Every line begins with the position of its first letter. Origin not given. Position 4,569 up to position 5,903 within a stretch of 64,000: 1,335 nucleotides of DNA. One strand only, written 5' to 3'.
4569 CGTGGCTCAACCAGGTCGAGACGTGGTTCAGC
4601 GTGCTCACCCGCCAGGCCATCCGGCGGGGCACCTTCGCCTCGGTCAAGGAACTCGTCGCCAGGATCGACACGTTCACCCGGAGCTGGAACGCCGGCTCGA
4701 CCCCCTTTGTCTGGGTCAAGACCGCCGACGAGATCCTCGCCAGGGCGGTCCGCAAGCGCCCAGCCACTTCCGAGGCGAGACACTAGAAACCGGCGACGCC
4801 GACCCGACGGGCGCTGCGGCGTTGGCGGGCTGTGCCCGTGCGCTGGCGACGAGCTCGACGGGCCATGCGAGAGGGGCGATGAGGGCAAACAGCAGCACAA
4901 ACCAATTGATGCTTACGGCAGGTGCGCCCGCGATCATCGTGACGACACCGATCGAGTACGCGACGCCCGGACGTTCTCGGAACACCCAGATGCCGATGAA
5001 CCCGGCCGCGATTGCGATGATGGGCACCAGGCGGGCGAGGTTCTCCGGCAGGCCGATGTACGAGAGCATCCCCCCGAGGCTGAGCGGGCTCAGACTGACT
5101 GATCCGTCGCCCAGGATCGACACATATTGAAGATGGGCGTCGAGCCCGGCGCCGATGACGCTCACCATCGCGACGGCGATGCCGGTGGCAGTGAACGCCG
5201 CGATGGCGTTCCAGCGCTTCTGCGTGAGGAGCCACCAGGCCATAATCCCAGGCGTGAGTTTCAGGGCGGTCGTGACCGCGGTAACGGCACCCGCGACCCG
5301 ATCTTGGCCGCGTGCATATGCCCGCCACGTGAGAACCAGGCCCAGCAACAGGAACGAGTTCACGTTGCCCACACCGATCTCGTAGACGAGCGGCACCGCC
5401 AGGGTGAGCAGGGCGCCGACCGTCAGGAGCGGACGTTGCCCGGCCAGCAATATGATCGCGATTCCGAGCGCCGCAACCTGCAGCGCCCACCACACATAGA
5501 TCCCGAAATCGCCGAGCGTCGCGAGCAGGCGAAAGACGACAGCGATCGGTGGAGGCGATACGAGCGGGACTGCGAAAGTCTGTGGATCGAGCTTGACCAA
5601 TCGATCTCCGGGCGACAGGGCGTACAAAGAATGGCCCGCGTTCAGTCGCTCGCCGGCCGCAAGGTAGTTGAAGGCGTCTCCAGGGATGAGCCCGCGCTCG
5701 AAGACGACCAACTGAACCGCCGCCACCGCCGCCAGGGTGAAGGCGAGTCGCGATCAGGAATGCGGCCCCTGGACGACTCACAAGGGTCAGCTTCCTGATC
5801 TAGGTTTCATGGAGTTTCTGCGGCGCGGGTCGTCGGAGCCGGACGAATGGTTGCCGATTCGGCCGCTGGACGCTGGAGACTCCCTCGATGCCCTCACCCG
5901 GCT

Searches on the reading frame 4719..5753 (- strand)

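Call 46: search_protein_families(library=pfam, proteins=[window:4719-5753:-], max_evalue=0.01)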
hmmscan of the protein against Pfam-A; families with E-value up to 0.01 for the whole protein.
window:4719-5753:- (345 aa): 1 family
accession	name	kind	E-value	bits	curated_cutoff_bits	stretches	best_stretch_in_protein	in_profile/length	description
PF09594.16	GT87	-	1.3e-17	64.8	25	1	67-268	4-227/237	Glycosyltransferase family 87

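Call 64: search_protein_families(library=ncbifam, proteins=[window:4719-5753:-], max_evalue=0.01)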
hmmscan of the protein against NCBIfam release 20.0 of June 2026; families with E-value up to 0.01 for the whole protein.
window:4719-5753:- (345 aa): 1 family
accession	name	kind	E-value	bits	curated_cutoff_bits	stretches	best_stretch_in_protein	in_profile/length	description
NF009915.0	PRK13375.1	equivalog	4.7e-09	35.4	413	1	25-218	60-254/425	mannosyltransferase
